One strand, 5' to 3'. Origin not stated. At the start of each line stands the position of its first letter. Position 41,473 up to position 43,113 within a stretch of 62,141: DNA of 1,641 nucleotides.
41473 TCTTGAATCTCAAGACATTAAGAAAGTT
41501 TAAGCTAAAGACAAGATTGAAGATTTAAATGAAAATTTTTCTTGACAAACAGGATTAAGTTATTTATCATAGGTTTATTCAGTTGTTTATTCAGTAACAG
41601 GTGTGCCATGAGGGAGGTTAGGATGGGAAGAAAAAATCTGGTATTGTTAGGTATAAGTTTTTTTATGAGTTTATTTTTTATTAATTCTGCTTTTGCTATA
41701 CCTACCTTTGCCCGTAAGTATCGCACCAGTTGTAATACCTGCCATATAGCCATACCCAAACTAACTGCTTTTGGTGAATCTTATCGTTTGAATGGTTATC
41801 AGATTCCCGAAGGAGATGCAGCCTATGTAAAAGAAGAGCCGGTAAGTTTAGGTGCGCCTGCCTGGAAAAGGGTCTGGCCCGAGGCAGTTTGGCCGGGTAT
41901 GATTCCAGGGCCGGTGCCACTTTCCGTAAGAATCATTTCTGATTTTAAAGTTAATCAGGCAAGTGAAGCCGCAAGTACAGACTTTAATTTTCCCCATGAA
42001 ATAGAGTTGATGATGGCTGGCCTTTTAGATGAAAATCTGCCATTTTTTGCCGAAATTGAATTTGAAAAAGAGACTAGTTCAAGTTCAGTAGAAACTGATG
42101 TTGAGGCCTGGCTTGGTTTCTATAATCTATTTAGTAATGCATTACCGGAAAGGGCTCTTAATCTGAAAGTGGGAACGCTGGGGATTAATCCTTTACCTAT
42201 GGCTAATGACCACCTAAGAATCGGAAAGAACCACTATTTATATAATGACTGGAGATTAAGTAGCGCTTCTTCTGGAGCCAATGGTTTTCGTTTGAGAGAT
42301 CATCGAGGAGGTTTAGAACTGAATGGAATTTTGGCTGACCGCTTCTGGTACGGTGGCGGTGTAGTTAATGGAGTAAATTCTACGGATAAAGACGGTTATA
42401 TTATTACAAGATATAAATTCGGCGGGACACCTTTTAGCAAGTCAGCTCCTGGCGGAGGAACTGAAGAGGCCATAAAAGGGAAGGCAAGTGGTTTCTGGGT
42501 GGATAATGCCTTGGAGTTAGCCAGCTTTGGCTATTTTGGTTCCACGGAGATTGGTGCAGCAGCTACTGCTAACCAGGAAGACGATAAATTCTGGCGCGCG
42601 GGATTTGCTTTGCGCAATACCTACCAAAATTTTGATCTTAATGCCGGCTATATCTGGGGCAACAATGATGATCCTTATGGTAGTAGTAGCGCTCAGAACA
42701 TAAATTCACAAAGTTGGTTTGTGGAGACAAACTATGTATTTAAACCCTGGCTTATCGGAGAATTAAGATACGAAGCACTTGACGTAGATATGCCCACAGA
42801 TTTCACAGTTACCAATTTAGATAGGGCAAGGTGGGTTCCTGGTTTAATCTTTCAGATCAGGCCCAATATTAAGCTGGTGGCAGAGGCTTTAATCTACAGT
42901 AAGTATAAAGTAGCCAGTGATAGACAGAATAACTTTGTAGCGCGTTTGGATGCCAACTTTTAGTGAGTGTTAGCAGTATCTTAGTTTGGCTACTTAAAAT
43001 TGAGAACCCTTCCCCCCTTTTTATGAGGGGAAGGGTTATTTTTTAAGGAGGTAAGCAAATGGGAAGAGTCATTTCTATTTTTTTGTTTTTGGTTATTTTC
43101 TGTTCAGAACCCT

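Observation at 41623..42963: Candidate Cyc2-like fused monoheme cytochrome-porin on its own promoter and terminator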

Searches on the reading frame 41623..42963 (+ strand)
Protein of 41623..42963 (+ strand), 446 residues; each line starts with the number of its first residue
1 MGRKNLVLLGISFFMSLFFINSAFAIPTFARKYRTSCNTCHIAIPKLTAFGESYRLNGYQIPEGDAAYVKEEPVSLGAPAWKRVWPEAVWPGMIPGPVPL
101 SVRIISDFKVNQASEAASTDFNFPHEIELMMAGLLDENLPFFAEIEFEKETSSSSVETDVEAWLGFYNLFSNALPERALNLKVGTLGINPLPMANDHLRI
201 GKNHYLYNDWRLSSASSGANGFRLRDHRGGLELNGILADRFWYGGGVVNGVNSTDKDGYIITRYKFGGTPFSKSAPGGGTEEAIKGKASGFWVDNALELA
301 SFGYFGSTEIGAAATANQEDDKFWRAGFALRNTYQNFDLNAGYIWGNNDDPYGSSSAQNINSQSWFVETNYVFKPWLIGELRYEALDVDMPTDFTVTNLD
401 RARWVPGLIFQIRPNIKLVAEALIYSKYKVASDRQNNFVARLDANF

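Call 3: search_protein_families(library=pfam, proteins=[window:41623-42963:+], max_evalue=0.01)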
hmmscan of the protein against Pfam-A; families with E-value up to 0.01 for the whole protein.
window:41623-42963:+ (446 aa): 0 families

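Call 4: search_protein_families(library=ncbifam, proteins=[window:41623-42963:+], max_evalue=0.01)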
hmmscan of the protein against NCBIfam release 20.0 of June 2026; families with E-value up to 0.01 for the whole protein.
window:41623-42963:+ (446 aa): 0 families

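Call 6: find_homologous_proteins(query=window:41623-42963:+, max_evalue=0.001)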
Query window:41623-42963:+ (446 aa): 145 proteins with E <= 0.001 among 8000 candidates; the best 120 are listed.
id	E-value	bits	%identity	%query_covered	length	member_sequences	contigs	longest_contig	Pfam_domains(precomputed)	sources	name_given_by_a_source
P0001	0.0e+0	1033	100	100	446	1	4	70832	-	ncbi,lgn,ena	ncbi:MAG: hypothetical protein AABY28_05445 [Candidatus Omnitrophota bacterium]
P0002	1.8e-212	724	71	99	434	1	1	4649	-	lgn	-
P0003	4.3e-204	697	69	98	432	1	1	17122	-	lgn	-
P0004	1.6e-193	662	65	100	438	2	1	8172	-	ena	-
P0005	6.5e-169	581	60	99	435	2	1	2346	-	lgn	-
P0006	7.0e-166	571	57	100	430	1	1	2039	-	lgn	-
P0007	4.2e-136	472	51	98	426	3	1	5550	-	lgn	-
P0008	4.9e-134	466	51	97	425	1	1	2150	-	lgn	-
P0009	4.9e-134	466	50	99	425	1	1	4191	-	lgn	-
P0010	2.0e-133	464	50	97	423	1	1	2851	-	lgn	-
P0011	2.8e-133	463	49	96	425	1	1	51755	-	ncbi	ncbi:MAG: hypothetical protein AB1410_11580 [Acidobacteriota bacterium]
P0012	1.1e-132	461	52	97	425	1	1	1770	-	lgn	-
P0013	2.7e-132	460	50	97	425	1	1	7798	-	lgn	-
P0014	3.3e-130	453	49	95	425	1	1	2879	-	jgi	jgi:hypothetical protein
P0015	1.7e-128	447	51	97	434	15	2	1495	-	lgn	-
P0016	2.2e-128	447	51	93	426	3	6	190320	-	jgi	jgi:hypothetical protein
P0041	3.7e-81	291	41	90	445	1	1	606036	-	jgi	-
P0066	2.3e-71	259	38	89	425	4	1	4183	PF13609.13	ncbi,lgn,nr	ncbi:MAG TPA: hypothetical protein ENI07_15230 [Desulfobacterales bacterium]|nr:hypothetical protein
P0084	1.2e-64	237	38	83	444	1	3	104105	-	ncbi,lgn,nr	ncbi:MAG: hypothetical protein HY590_04605 [Candidatus Omnitrophica bacterium]|nr:hypothetical prote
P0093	2.1e-61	226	36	95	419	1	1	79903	-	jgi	-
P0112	1.4e-53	200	32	99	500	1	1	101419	-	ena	-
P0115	1.3e-51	194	31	98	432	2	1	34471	-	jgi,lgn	jgi:hypothetical protein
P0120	4.2e-51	192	32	95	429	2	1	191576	-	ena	-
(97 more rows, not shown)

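Call 18: search_solved_structures(query=A1, max_evalue=10, show_alignments=2)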
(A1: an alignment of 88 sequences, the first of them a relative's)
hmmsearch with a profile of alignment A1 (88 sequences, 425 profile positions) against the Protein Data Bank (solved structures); distinct sequences matched with E-value up to 10: 0.

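Call 19: find_encoding_contigs(protein=P0001, flank=10000, max_places=4)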
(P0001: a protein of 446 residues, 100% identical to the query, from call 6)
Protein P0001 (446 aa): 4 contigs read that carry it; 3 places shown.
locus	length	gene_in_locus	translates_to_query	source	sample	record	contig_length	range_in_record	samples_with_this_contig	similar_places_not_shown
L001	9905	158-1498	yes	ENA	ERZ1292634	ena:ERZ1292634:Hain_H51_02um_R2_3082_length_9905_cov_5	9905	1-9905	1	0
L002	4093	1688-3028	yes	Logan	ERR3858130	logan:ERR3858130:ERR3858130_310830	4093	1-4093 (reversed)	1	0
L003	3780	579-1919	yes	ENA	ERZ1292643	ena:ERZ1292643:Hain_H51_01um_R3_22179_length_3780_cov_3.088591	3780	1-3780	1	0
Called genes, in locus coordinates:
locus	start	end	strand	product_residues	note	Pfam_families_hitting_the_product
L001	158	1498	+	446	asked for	-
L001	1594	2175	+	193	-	PF22904:NOMO1-like_2nd (faint), PF13715:CarbopepD_reg_2 (weak), PF14686:fn3_3 (weak), PF13620:CarboxypepD_reg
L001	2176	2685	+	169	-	PF13473:Cupredoxin_1 (weak)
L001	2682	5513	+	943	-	PF14691:Fer4_20, PF00070:Pyr_redox (faint), PF01266:DAO (weak), PF07992:Pyr_redox_2, PF13450:NAD_binding_8, PF13738:Pyr_redox_3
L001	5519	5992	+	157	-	PF00116:COX2 (weak)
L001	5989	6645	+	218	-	PF05140:ResB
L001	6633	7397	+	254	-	PF01578:Cytochrom_C_asm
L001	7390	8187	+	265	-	PF13620:CarboxypepD_reg (weak)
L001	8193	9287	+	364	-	PF05201:GlutR_N, PF01488:Shikimate_DH, PF13241:NAD_binding_7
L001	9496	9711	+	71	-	-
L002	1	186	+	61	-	?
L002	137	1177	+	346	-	PF04055:Radical_SAM, PF13353:Fer4_12 (weak), PF13186:SPASM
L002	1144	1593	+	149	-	PF22451:NirdL-like_HTH, PF17805:AsnC_trans_reg2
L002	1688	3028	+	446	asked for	-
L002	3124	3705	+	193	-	PF22904:NOMO1-like_2nd (faint), PF13715:CarbopepD_reg_2 (weak), PF14686:fn3_3 (weak), PF13620:CarboxypepD_reg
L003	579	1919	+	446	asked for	-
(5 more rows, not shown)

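Call 25: predict_structure(alignment_id=A1)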
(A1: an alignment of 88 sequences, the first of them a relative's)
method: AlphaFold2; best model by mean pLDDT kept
length: 446 residues; sequences in the alignment: 88
mean_pLDDT: 86.4   pTM: 0.84
mean pLDDT of the five models: 86.4, 86.4, 85.5, 85.0, 83.7
residues with pLDDT >= 90: 234; 70-90: 158; 50-70: 46; < 50: 8
segments of 3 or more residues with pLDDT < 50: 20-26
pLDDT, mean of each block of 10 residues (from residue 1): 79 79 48 77 90 90 78 82 84 75 93 77 92 89 92 85 96 95 92 87 91 66 92 97 96 90 96 76 59 89 94 74 96 95 96 88 97 94 95 84 97 93 88 79 92
secondary structure, 60 per line:
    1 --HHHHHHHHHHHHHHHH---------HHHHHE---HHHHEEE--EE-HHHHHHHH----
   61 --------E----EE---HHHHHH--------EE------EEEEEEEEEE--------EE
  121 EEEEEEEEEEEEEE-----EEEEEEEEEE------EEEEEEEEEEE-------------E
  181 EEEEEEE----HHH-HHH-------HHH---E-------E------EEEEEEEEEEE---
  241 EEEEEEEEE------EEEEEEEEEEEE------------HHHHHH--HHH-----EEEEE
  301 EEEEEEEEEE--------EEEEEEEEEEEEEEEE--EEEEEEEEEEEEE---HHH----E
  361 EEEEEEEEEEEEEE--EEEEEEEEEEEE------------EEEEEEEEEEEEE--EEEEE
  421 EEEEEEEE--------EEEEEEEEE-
elements in order: H3-18 H28-32 H37-40 E41-43 H49-56 H79-84 E101-110 E119-134 E140-149 E156-166 E180-187 E227-237 E241-249 E256-267 H280-285 E296-310 E319-334 E337-349 E360-374 E377-388 E401-413 E416-428 E437-445

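Call 28: fold_search(model_id=the predicted structure, library=pdb)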
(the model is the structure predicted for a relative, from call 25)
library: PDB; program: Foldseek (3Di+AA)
matches with E <= 10: 804; with E <= 0.001: 254
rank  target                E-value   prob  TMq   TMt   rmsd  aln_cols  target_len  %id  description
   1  7de8                  1.3e-10  1.00  0.51  0.64   6.6       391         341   10  Crystal Structure of outer membrane protein PorB with G103K mutations from Neisseria meningitidis W135 (released 2021-03-31)
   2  3a2s_X                1.5e-10  1.00  0.51  0.65   6.1       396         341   10  Crystal Structure of outer membrane protein PorB from Neisseria meningitidis in complex with sucrose (released 2010-04-07)
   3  5mdq_A                1.5e-10  1.00  0.50  0.61   7.5       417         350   14  Crystal structure of outer membrane expressed Chitoporin VhChip from Vibrio harveyi (released 2017-12-20)
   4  5mdo_A                2.1e-10  1.00  0.51  0.65   5.3       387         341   14  Crystal structure of in vitro folded Chitoporin VhChip from Vibrio harveyi (crystal form I) (released 2017-12-20)
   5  7eqm_A                7.2e-10  1.00  0.52  0.67   5.2       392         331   14  Apo Truncated VhChiP (Delta 1-19) (released 2022-08-10)
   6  7fdy_C                1.0e-09  1.00  0.47  0.60   6.6       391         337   11  Structure of OmpF1 (released 2022-11-16)
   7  6ehf                  1.5e-09  1.00  0.47  0.62   6.3       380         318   10  OmpT (in-vitro folded), an outer membrane protein Vibrio cholerae (trimer form) (released 2018-04-25)
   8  7ff7_A                1.5e-09  1.00  0.48  0.60   6.4       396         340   13  Structure of OmpF2 (released 2022-11-16)
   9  6ehb_B                1.6e-09  1.00  0.45  0.61   6.5       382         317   10  OmpU, an outer membrane protein, of Vibrio cholerae (released 2018-04-25)
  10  6ene_A                1.7e-09  1.00  0.45  0.58   6.6       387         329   13  OmpF orthologue from Enterobacter cloacae (OmpE35) (released 2018-10-31)
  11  4aui_A                2.0e-09  1.00  0.48  0.65   6.8       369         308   11  STRUCTURE AND FUNCTION OF THE PORB PORIN FROM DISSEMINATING N. GONORRHOEAE (released 2012-10-10)
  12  8wv0_A                2.0e-09  1.00  0.45  0.58   6.0       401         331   12  Outer membrane porin of Burkholderia pseudomallei (BpsOmp38) (released 2024-10-30)
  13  4gcp_A                2.1e-09  1.00  0.47  0.61   6.8       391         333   10  Crystal Structure of E. coli OmpF porin in complex with Ampicillin (released 2012-12-19)
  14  4kr8_A                2.1e-09  1.00  0.48  0.60   6.5       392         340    9  Salmonella typhi OmpF complex with Daunomycin (released 2014-05-28)
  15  6ehb_C                2.2e-09  1.00  0.46  0.61   6.3       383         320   10  OmpU, an outer membrane protein, of Vibrio cholerae (released 2018-04-25)
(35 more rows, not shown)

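Call 41: find_encoding_contigs(protein=P0011, flank=9000, max_places=1)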
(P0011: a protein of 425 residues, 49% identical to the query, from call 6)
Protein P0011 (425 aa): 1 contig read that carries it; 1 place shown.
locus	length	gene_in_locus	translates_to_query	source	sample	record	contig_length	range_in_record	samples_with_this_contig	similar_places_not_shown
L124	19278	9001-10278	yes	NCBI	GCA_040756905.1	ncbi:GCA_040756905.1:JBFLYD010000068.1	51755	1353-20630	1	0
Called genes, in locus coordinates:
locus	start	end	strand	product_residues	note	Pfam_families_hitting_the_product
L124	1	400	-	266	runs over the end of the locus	PF10670:DUF4198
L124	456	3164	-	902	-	PF01266:DAO (faint), PF01494:FAD_binding_3 (faint), PF03486:HI0933_like (faint), PF04820:Trp_halogenase (faint), PF07992:Pyr_redox_2 (faint), PF13450:NAD_binding_8 (faint), PF13454:NAD_binding_9 (faint)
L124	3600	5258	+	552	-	PF02652:Lactate_perm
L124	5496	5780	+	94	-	PF00708:Acylphosphatase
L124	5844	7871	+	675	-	PF26549:Tricorn_N, PF26550:Tricorn_2nd, PF07676:PD40 (weak), PF26550:Tricorn_2nd (weak), PF26549:Tricorn_N, PF26550:Tricorn_2nd (weak), PF20434:BD-FAE, PF00326:Peptidase_S9, +4 more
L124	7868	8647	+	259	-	PF00459:Inositol_P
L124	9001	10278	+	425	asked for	-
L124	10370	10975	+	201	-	PF00127:Copper-bind (faint), PF14686:fn3_3 (faint), PF13620:CarboxypepD_reg (faint)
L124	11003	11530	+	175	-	-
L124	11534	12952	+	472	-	-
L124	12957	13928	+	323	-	PF00116:COX2, PF13442:Cytochrome_CBB3 (faint), PF00034:Cytochrom_C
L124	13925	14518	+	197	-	PF08534:Redoxin (weak), PF02630:SCO1-SenC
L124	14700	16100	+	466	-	PF00512:HisKA (weak), PF02518:HATPase_c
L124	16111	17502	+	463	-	PF00072:Response_reg, PF00158:Sigma54_activat, PF14532:Sigma54_activ_2, PF00004:AAA (weak), PF07728:AAA_5, PF25601:AAA_lid_14, PF02954:HTH_8 (weak)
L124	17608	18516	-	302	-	PF01479:S4, PF00849:PseudoU_synth_2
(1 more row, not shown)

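Call 42: find_encoding_contigs(protein=P0016, flank=9000, max_places=1)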
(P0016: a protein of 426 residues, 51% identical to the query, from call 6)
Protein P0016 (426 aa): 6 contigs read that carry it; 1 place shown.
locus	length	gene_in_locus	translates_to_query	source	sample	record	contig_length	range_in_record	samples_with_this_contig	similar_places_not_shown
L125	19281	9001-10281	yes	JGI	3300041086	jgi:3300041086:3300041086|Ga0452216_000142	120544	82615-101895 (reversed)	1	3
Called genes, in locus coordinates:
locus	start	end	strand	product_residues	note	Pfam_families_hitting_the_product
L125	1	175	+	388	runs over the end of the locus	PF00033:Cytochrome_B, PF14358:DUF4405 (weak), PF13631:Cytochrom_B_N_2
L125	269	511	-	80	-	-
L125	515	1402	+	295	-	PF13442:Cytochrome_CBB3 (faint), PF14522:Cytochrome_C7 (faint), PF00034:Cytochrom_C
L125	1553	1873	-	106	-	-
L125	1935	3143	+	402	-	PF09626:DHC (weak), PF07396:Porin_O_P, PF13609:Porin_4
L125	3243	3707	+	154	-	PF02082:Rrf2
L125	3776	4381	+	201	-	PF13620:CarboxypepD_reg, PF13715:CarbopepD_reg_2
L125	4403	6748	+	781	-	PF02743:dCache_1 (weak), PF21623:HK_sensor_dom_bact, PF00989:PAS (weak), PF13188:PAS_8 (weak), PF13426:PAS_9, PF02518:HATPase_c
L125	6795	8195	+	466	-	PF00072:Response_reg, PF00004:AAA (faint), PF00158:Sigma54_activat, PF14532:Sigma54_activ_2, PF07728:AAA_5 (weak), PF25601:AAA_lid_14, PF02954:HTH_8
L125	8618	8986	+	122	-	-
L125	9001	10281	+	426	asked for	-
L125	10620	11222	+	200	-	PF13620:CarboxypepD_reg, PF13715:CarbopepD_reg_2 (weak), PF14686:fn3_3, PF22904:NOMO1-like_2nd (faint)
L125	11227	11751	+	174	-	PF00355:Rieske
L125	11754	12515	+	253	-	PF00033:Cytochrome_B, PF14358:DUF4405 (weak), PF13631:Cytochrom_B_N_2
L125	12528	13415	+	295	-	PF00032:Cytochrom_B_C (weak)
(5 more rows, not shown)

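Call 43: find_encoding_contigs(protein=P0084, flank=9000, max_places=1)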
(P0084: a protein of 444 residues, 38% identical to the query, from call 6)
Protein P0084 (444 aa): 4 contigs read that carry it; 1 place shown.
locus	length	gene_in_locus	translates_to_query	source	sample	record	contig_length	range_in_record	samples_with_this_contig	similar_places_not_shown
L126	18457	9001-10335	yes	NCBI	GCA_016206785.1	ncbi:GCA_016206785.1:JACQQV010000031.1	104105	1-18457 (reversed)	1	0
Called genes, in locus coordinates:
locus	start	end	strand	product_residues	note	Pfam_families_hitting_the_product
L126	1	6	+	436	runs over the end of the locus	PF00989:PAS, PF08448:PAS_4, PF13188:PAS_8, PF08447:PAS_3, PF13426:PAS_9, PF00512:HisKA, PF02518:HATPase_c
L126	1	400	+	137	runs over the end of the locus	PF23198:PDE8A_N (weak), PF00072:Response_reg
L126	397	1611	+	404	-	PF13353:Fer4_12 (weak), PF04055:Radical_SAM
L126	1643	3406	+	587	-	PF02310:B12-binding, PF04055:Radical_SAM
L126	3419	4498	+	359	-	PF13353:Fer4_12 (weak), PF04055:Radical_SAM, PF13186:SPASM (weak)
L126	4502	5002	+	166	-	PF01814:Hemerythrin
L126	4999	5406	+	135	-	-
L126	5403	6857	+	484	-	PF03060:NMO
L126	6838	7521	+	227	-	PF00072:Response_reg, PF00486:Trans_reg_C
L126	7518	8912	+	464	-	PF00672:HAMP, PF00512:HisKA, PF02518:HATPase_c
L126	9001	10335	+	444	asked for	-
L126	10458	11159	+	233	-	-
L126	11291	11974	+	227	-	PF05140:ResB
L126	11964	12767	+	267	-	PF01578:Cytochrom_C_asm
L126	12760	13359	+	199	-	PF13715:CarbopepD_reg_2, PF13620:CarboxypepD_reg, PF14686:fn3_3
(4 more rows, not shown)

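Call 44: find_encoding_contigs(protein=P0041, flank=9000, max_places=1)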
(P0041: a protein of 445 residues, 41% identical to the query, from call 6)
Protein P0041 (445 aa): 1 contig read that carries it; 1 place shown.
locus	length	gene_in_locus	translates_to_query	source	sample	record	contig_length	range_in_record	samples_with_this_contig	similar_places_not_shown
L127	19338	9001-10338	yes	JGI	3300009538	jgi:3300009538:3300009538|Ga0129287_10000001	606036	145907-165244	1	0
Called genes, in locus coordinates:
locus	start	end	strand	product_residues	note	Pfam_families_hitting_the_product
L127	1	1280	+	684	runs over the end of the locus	PF01074:Glyco_hydro_38N (weak), PF03065:Glyco_hydro_57, PF09094:AmyA-A_glucT_m, PF09095:AmyA-gluTrfs_C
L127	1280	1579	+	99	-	PF00381:PTS-HPr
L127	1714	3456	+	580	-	PF05524:PEP-utilisers_N, PF00391:PEP-utilizers, PF02896:PEP-utilizers_C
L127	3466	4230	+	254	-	PF00483:NTP_transferase, PF12804:NTP_transf_3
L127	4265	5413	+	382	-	PF00438:S-AdoMet_synt_N, PF02772:S-AdoMet_synt_M, PF02773:S-AdoMet_synt_C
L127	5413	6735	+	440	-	PF05221:AdoHcyase, PF00670:AdoHcyase_NAD, PF02826:2-Hacid_dh_C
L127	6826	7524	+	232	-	PF00072:Response_reg, PF00486:Trans_reg_C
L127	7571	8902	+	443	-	PF00672:HAMP, PF00512:HisKA, PF02518:HATPase_c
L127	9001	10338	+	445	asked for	-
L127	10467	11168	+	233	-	-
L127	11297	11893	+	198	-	PF00127:Copper-bind (faint), PF13620:CarboxypepD_reg (weak)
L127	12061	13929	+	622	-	PF14691:Fer4_20, PF01266:DAO (weak), PF07992:Pyr_redox_2, PF12831:FAD_oxidored, PF13450:NAD_binding_8, PF07992:Pyr_redox_2, PF12838:Fer4_7 (weak), PF00037:Fer4, +5 more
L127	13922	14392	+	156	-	PF00355:Rieske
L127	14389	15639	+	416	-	PF00033:Cytochrome_B, PF14358:DUF4405, PF13631:Cytochrom_B_N_2, PF00032:Cytochrom_B_C (weak)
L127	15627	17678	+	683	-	PF14522:Cytochrome_C7 (faint), PF22113:Mtrc-MtrF_II-IV_dom (faint), PF02433:FixO (faint), PF13442:Cytochrome_CBB3 (weak), PF00034:Cytochrom_C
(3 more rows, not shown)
